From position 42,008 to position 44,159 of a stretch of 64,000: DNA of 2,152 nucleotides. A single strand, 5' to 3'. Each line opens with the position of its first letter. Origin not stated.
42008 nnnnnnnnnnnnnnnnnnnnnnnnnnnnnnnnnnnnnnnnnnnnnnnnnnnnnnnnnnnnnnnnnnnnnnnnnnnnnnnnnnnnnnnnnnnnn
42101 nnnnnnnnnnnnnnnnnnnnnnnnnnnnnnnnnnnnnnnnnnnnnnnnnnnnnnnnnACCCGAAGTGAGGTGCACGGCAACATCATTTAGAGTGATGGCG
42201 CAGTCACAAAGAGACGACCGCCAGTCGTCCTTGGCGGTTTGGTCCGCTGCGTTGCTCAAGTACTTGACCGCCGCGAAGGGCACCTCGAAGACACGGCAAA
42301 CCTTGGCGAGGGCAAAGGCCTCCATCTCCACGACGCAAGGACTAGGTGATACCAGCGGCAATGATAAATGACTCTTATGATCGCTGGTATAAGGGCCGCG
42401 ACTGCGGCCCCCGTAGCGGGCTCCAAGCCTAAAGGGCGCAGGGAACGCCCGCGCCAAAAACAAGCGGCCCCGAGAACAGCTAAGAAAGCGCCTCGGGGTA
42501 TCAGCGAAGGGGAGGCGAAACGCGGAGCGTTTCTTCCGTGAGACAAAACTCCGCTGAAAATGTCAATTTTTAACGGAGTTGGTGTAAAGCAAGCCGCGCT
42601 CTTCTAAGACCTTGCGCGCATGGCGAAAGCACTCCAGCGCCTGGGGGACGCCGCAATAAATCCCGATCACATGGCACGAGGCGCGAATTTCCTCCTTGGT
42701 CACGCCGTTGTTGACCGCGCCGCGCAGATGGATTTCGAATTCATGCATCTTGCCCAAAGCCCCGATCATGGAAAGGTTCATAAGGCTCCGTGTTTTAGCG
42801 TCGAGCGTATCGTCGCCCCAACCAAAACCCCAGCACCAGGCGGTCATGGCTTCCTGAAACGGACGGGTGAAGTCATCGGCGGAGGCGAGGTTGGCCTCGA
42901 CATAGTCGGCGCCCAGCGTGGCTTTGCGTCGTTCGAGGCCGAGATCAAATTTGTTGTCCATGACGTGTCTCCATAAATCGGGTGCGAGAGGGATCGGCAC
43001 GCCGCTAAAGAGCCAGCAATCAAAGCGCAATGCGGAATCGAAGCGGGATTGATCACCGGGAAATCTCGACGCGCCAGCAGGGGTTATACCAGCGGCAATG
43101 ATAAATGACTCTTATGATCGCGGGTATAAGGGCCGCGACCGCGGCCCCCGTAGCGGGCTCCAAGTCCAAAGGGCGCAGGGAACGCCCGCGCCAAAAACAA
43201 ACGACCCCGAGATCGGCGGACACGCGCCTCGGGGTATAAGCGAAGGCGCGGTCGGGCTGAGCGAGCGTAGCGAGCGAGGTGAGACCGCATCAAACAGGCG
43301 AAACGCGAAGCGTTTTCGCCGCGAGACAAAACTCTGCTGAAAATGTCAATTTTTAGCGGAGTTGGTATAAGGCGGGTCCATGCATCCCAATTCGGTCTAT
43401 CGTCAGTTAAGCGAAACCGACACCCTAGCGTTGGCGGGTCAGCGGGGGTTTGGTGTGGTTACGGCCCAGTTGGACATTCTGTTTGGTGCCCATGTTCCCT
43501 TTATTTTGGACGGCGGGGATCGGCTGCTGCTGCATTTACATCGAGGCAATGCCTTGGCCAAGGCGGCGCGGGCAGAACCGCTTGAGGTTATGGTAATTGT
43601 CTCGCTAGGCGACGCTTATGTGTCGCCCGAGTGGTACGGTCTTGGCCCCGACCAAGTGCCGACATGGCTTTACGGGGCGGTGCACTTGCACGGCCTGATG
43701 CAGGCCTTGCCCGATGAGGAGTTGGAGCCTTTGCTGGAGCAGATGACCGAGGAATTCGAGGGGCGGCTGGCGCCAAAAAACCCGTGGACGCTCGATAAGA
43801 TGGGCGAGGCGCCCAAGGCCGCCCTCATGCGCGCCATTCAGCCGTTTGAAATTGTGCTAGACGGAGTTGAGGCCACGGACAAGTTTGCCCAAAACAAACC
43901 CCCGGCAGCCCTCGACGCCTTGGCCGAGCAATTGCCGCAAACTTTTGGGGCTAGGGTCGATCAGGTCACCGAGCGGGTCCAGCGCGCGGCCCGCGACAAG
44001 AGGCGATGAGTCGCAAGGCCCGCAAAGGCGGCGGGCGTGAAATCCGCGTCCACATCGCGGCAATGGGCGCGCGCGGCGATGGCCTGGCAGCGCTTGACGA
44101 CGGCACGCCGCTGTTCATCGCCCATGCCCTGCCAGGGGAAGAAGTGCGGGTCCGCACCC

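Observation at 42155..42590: Repeat element has truncated an mtnN (MTA/SAH nucleosidase) gene, leaving only the last ~57 codons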

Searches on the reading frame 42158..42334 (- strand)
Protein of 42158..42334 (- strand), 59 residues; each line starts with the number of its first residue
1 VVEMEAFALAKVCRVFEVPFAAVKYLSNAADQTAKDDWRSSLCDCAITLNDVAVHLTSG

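Call 5: search_protein_families(library=pfam, proteins=[window:42158-42334:-], max_evalue=1)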
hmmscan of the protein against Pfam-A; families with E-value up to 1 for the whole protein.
seq(59 aa): 1 family
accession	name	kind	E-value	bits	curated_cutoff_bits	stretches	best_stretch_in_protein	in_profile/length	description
PF01048.26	PNP_UDP_1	-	1.5e-07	31.5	25.1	1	1-37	171-207/233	Phosphorylase superfamily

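Call 10: find_homologous_proteins(query=window:42158-42334:-, max_evalue=0.001)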
Query seq(59 aa) (59 aa): 1 proteins with E <= 0.001 among 3 candidates.
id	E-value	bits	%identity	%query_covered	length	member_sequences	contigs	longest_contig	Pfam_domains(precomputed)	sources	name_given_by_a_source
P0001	1.1e-29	118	100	95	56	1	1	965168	PF01048.27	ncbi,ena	-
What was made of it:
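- A gene caller called a 56-aa product (P0001, call 10).
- Tried and rejected: Word-indexed protein search with the 59-aa fragment found only itself (call 10).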

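Call 12: find_encoding_contigs(protein=P0001, flank=10000)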
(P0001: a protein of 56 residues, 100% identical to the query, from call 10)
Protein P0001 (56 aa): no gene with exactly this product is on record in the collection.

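Call 13: search_protein_families(library=ncbifam, proteins=[window:42158-42334:-], max_evalue=1)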
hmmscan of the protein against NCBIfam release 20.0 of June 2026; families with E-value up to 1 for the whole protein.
seq(59 aa): 11 families
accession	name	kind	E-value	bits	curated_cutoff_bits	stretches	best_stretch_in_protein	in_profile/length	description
NF004168.0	PRK05634.1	equivalog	9.3e-10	38.6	129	1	2-53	130-181/185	nucleosidase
NF004079.0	PRK05584.1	equivalog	8.6e-09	35.2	169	1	2-43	172-213/232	5'-methylthioadenosine/adenosylhomocysteine nucleosidase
TIGR01704.1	MTA_SAH-Nsdase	equivalog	4.2e-07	29.7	73.8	1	2-39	171-208/229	5'-methylthioadenosine/S-adenosylhomocysteine nucleosidase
TIGR03664.1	fut_nucase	equivalog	1.5e-06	28.1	124.7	1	3-39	176-212/228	futalosine hydrolase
TIGR01705.1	MTA_SAH-nuc-hyp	equivalog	2.8e-05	24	152.2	1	1-42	145-187/212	5'-methylthioadenosine/S-adenosylhomocysteine nucleosidase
NF005522.0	PRK07164.1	equivalog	3.4e-05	23.4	161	1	2-33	159-190/218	5'-methylthioadenosine/S-adenosylhomocysteine nucleosidase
TIGR03468.1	HpnG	hypoth_equivalog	0.0016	18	187.1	1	1-33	129-161/212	hopanoid-associated phosphorylase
NF011286.0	PRK14697.1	equivalog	0.0067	16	260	1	2-35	169-202/233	bifunctional 5'-methylthioadenosine/S-adenosylhomocysteine nucleosidase/phosphatase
NF005213.0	PRK06698.1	equivalog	0.013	14.3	768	1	2-36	169-203/459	bifunctional 5'-methylthioadenosine/S-adenosylhomocysteine nucleosidase/phosphatase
NF005221.0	PRK06714.1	equivalog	0.014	14.9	218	1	2-39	170-207/236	S-adenosylhomocysteine nucleosidase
NF006087.0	PRK08236.1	equivalog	0.11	12.1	213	1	4-40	164-200/219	futalosine hydrolase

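Call 18: list_cluster_members(proteins=[P0001, window:42566-42961:-, window:41122-42120:-, window:39584-39808:+])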
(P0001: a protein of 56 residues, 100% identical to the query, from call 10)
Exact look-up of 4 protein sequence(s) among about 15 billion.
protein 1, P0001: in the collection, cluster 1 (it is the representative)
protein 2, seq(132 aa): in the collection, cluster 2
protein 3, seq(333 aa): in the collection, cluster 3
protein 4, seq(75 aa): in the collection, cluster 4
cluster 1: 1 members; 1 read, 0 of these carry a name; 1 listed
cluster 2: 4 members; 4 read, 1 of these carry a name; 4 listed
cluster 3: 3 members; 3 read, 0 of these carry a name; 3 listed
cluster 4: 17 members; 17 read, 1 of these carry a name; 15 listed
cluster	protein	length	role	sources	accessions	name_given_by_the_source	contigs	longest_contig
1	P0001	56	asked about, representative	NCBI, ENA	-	-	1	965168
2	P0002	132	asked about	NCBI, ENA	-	-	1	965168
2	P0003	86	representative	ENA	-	-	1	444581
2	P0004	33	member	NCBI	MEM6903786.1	MAG: 4-carboxymuconolactone decarboxylase, partial [Pseudomonadota bacterium]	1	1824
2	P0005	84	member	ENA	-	-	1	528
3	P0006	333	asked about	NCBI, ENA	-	-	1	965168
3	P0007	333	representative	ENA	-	-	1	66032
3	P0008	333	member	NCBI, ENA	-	-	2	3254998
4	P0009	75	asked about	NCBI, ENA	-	-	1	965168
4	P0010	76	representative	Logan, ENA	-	-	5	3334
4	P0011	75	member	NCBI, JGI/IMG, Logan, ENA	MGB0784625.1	MAG: ATP synthase subunit C family protein [Alphaproteobacteria bacterium]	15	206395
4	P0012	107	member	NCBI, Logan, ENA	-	-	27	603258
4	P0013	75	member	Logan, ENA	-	-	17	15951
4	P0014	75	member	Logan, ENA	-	-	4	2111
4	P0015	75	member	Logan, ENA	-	-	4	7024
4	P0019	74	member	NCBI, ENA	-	-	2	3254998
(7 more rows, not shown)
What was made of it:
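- The remnant product is a single-member cluster (calls 10, 18).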

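Call 19: find_encoding_contigs(protein=P0008, flank=10000)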
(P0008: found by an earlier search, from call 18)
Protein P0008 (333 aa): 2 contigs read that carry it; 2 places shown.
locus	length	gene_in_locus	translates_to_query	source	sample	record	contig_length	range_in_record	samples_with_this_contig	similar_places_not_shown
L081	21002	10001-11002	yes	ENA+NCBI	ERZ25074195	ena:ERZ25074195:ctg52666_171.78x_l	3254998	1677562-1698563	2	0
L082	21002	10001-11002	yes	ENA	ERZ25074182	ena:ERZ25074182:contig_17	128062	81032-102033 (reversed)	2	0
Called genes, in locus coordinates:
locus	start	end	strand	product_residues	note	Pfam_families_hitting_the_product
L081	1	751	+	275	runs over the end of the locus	PF00165:HTH_AraC (faint), PF12833:HTH_18, PF02870:Methyltransf_1N (weak), PF01035:DNA_binding_1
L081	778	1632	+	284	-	PF17848:Zn_ribbon_ACC (weak), PF01039:Carboxyl_trans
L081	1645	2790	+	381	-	-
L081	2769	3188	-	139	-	PF02632:BioY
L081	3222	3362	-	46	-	-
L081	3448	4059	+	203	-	PF13417:GST_N_3, PF13409:GST_N_2, PF13410:GST_C_2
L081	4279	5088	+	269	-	PF01149:Fapy_DNA_glyco, PF06831:H2TH, PF06827:zf-FPG_IleRS (weak)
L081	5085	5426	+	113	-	PF01588:tRNA_bind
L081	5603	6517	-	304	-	PF17773:UPF0176_N, PF00581:Rhodanese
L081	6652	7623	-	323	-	PF01636:APH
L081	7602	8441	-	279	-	PF01925:TauE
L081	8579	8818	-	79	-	-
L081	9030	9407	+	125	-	PF02627:CMD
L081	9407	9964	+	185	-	PF01048:PNP_UDP_1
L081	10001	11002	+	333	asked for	PF02737:3HCDH_N, PF00725:3HCDH (weak)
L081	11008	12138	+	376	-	PF02746:MR_MLE_N, PF13378:MR_MLE_C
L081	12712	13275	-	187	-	PF13384:HTH_23, PF13518:HTH_28 (faint), PF13551:HTH_29, PF13565:HTH_32, PF13592:HTH_33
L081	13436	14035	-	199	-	PF18735:HEPN_RiboL-PSP, PF18737:HEPN_MAE_28990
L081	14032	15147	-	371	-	PF03235:GmrSD_N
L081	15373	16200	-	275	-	PF02195:ParB_N, PF17762:HTH_ParB, PF23552:ParB_C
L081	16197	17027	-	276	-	PF00142:Fer4_NifH (weak), PF01656:CbiA, PF02374:ArsA_ATPase, PF06564:CBP_BcsQ, PF09140:MipZ, PF10609:ParA, PF13614:AAA_31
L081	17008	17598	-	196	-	PF02527:GidB, PF13649:Methyltransf_25 (weak)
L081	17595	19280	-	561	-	PF05430:Methyltransf_30, PF01266:DAO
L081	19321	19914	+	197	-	PF01381:HTH_3, PF13560:HTH_31 (weak)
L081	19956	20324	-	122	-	PF01042:Ribonuc_L-PSP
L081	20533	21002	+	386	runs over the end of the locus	PF01546:Peptidase_M20, PF07687:M20_dimer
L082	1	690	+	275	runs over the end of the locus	PF00165:HTH_AraC (faint), PF12833:HTH_18, PF02870:Methyltransf_1N (weak), PF01035:DNA_binding_1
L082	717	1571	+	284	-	PF17848:Zn_ribbon_ACC (weak), PF01039:Carboxyl_trans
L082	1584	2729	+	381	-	-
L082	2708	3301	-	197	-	PF02632:BioY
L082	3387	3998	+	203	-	PF13417:GST_N_3, PF13409:GST_N_2, PF00043:GST_C (faint), PF13410:GST_C_2, PF14497:GST_C_3 (faint)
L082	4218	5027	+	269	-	PF01149:Fapy_DNA_glyco, PF06831:H2TH, PF06827:zf-FPG_IleRS (weak)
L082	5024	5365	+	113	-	PF01588:tRNA_bind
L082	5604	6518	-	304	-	PF17773:UPF0176_N, PF00581:Rhodanese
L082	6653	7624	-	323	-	PF01636:APH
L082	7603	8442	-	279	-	PF01925:TauE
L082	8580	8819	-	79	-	-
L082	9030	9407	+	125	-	PF02627:CMD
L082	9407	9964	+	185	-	PF01048:PNP_UDP_1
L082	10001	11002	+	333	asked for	PF02737:3HCDH_N, PF00725:3HCDH (weak)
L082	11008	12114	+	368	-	PF02746:MR_MLE_N, PF13378:MR_MLE_C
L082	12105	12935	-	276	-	PF02195:ParB_N, PF17762:HTH_ParB, PF23552:ParB_C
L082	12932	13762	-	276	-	PF00142:Fer4_NifH (weak), PF01656:CbiA, PF02374:ArsA_ATPase, PF06564:CBP_BcsQ, PF09140:MipZ, PF10609:ParA, PF13614:AAA_31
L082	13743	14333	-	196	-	PF02527:GidB, PF13649:Methyltransf_25 (weak)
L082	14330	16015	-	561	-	PF05430:Methyltransf_30, PF01266:DAO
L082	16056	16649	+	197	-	PF01381:HTH_3, PF13560:HTH_31 (weak)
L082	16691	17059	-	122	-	PF01042:Ribonuc_L-PSP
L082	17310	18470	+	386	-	PF01546:Peptidase_M20, PF07687:M20_dimer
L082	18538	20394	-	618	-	PF06213:CobT, PF11775:CobT_C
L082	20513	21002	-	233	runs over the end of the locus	-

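Call 20: find_encoding_contigs(protein=P0007, flank=10000)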
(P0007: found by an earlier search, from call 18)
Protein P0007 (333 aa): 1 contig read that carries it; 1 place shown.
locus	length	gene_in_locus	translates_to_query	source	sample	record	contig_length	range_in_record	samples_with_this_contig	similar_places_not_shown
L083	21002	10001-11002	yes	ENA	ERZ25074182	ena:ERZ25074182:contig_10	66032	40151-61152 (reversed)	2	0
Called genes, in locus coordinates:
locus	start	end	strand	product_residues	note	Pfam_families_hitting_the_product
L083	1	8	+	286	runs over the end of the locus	PF01063:Aminotran_4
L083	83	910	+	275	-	PF00165:HTH_AraC (faint), PF12833:HTH_18, PF02870:Methyltransf_1N (weak), PF01035:DNA_binding_1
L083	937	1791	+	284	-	PF17848:Zn_ribbon_ACC (weak), PF01039:Carboxyl_trans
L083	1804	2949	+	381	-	-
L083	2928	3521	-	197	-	PF02632:BioY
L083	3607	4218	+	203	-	PF13417:GST_N_3, PF13409:GST_N_2, PF13410:GST_C_2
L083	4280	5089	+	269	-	PF01149:Fapy_DNA_glyco, PF06831:H2TH, PF06827:zf-FPG_IleRS (weak)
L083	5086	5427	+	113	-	PF01588:tRNA_bind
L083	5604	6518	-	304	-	PF17773:UPF0176_N, PF00581:Rhodanese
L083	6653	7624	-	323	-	PF01163:RIO1 (faint), PF01636:APH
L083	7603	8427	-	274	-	PF01925:TauE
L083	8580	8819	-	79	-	-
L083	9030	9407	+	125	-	PF02627:CMD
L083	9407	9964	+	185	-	PF01048:PNP_UDP_1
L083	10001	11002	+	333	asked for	PF02737:3HCDH_N, PF00725:3HCDH (weak)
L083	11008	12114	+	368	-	PF02746:MR_MLE_N, PF13378:MR_MLE_C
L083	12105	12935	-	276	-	PF02195:ParB_N, PF17762:HTH_ParB, PF23552:ParB_C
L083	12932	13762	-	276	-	PF00142:Fer4_NifH (weak), PF01656:CbiA, PF02374:ArsA_ATPase, PF06564:CBP_BcsQ, PF09140:MipZ, PF10609:ParA, PF13614:AAA_31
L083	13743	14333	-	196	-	PF02527:GidB, PF13649:Methyltransf_25 (weak)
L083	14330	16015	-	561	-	PF05430:Methyltransf_30, PF01266:DAO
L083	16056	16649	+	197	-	PF01381:HTH_3, PF13560:HTH_31 (weak)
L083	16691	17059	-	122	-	PF01042:Ribonuc_L-PSP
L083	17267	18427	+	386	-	PF01546:Peptidase_M20, PF07687:M20_dimer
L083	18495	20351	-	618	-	PF06213:CobT, PF11775:CobT_C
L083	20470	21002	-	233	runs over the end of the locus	-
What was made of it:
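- Tried and rejected: Relatives were reached instead through 90%-cluster members of the neighbouring 3HCDH (calls 18-20).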

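Call 31: find_encoding_contigs(protein=P0003, flank=10000)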
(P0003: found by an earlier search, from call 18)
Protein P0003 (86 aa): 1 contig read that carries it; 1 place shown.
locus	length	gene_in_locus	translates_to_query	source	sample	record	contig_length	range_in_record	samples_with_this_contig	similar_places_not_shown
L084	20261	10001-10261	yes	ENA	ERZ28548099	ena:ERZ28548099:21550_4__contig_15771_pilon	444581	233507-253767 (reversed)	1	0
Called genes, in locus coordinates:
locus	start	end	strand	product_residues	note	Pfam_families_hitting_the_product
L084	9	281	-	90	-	PF02547:Queuosine_synth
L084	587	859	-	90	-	PF02547:Queuosine_synth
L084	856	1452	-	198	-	PF02592:Vut_1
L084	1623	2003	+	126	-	-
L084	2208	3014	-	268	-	PF13458:Peripla_BP_6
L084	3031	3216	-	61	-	-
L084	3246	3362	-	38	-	-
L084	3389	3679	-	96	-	-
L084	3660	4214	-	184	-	PF04348:LppC (weak), PF13458:Peripla_BP_6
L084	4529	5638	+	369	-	PF04551:GcpE, PF26540:GcpE_C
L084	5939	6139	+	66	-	-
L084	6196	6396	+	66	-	-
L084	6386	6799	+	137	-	PF01380:SIS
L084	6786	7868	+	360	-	PF00355:Rieske, PF00848:Ring_hydroxyl_A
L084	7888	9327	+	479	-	PF00171:Aldedh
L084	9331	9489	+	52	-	-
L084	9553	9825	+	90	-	PF01541:GIY-YIG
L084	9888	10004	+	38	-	-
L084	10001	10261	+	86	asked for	PF02627:CMD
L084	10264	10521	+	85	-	PF01048:PNP_UDP_1 (weak)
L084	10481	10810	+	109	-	PF01048:PNP_UDP_1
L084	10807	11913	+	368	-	PF02746:MR_MLE_N, PF13378:MR_MLE_C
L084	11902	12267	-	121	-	PF03372:Exo_endo_phos (weak)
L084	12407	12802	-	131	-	-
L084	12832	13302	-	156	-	PF01432:Peptidase_M3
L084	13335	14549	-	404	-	PF08439:Peptidase_M3_N (weak), PF01432:Peptidase_M3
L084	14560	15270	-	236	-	PF00215:OMPdecase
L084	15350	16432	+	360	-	PF00501:AMP-binding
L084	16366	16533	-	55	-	-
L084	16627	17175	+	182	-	PF23562:AMP-binding_C_3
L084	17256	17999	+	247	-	PF03372:Exo_endo_phos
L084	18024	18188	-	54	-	-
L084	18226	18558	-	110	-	PF00436:SSB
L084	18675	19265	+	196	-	PF17760:UvrA_inter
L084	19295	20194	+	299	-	PF17760:UvrA_inter (faint), PF17755:UvrA_DNA-bind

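Call 37: find_encoding_contigs(protein=P0019, flank=10000, max_places=4)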
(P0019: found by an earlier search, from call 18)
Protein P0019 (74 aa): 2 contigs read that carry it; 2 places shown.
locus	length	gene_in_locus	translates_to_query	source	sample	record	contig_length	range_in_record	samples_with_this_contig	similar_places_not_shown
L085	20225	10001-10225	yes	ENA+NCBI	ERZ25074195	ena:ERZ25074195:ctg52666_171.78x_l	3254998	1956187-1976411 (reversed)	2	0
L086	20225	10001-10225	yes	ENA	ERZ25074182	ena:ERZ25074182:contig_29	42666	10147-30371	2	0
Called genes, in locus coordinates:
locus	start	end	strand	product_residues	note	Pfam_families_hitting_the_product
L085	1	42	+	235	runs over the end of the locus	PF06242:TrcR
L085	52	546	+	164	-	PF00731:AIRC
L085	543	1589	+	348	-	PF22660:RS_preATP-grasp-like, PF02222:ATP-grasp, PF17769:PurK_C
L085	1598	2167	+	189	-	PF03352:Adenine_glyco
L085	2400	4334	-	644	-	PF02824:TGS (weak), PF07973:tRNA_SAD, PF00587:tRNA-synt_2b, PF03129:HGTP_anticodon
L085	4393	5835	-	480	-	PF02518:HATPase_c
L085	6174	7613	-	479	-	PF01134:GIDA (weak), PF01262:AlaDh_PNT_C (faint), PF01266:DAO (weak), PF03486:HI0933_like (faint), PF07992:Pyr_redox_2, PF13738:Pyr_redox_3, PF00070:Pyr_redox, PF02852:Pyr_redox_dim, +3 more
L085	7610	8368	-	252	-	PF09335:VTT_dom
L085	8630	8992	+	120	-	PF09527:ATPase_gene1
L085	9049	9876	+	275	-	PF00119:ATP-synt_A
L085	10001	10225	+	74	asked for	PF00137:ATP-synt_C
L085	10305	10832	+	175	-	PF28006:HpsJ (weak), PF00430:ATP-synt_B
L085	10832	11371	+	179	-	PF05405:Mt_ATP-synt_B, PF00430:ATP-synt_B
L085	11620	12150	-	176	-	PF06776:IalB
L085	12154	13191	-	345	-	PF01212:Beta_elim_lyase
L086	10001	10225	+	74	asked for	PF00137:ATP-synt_C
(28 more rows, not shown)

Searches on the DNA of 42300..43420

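Call 44: search_rna_families(source=window, start=42300, end=43420, threshold=evalue, max_evalue=1)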
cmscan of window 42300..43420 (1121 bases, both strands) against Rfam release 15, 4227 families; matches with E-value up to 1: 2.
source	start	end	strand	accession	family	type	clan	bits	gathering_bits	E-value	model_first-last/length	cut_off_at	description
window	43330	43364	+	RF04201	MIR7510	Gene; miRNA;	-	19.3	93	0.96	1-79/79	no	MIR7510 microRNA precursor family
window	43172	43208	+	RF01792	eiav_FSE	Cis-reg; frameshift_element;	-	16.9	40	0.38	1-35/35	no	ribosomal frameshift site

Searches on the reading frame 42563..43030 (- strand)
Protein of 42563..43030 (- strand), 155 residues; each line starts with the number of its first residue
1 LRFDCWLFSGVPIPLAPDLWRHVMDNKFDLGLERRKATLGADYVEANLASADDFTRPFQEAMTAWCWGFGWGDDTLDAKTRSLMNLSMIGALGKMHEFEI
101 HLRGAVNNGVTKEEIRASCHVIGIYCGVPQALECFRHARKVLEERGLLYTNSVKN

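Call 5: search_protein_families(library=pfam, proteins=[window:42563-43030:-], max_evalue=1)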
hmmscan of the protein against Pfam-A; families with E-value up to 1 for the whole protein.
window:42563-43030:- (155 aa): 1 family
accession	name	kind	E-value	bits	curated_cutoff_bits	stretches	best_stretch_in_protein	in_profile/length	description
PF02627.25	CMD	-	2.9e-17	62.9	23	1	58-138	3-82/84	Carboxymuconolactone decarboxylase family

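Call 13: search_protein_families(library=ncbifam, proteins=[window:42563-43030:-], max_evalue=1)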
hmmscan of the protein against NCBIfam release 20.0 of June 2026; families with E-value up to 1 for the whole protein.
window:42563-43030:- (155 aa): 4 families
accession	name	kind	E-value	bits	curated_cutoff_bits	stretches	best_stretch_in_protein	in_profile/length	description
TIGR02425.1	decarb_PcaC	equivalog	4.6e-34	117.2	155.7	1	25-145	2-122/123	4-carboxymuconolactone decarboxylase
NF051488.1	bifunc_PcaDC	exception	8.2e-34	117.3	390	1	25-144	256-375/375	bifunctional 3-oxoadipate enol-lactonase/4-carboxymuconolactone decarboxylase PcaDC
NF051487.1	bifunc_PcaCD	exception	1.6e-29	103.3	430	1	24-151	2-133/413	bifunctional 4-carboxymuconolactone decarboxylase/3-oxoadipate enol-lactonase PcaCD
NF041047.1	GSU3128_fam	equivalog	0.1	12.7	110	1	74-118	15-59/84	GSU3128 family (seleno)protein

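Call 16: find_encoding_contigs(protein=window:42566-42961:-, flank=10000)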
Protein seq(132 aa) (132 aa): no gene with exactly this product is on record in the collection.

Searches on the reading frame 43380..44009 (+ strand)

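Call 42: search_protein_families(library=pfam, proteins=[window:43380-44009:+], max_evalue=0.00001)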
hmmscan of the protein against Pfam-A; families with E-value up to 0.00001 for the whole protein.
window:43380-44009:+ (209 aa): 1 family
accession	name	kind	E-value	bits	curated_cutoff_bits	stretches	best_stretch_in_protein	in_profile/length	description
PF04299.18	FMN_bind_2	-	5.9e-30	104.6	22.4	1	1-159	1-165/168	Putative FMN-binding domain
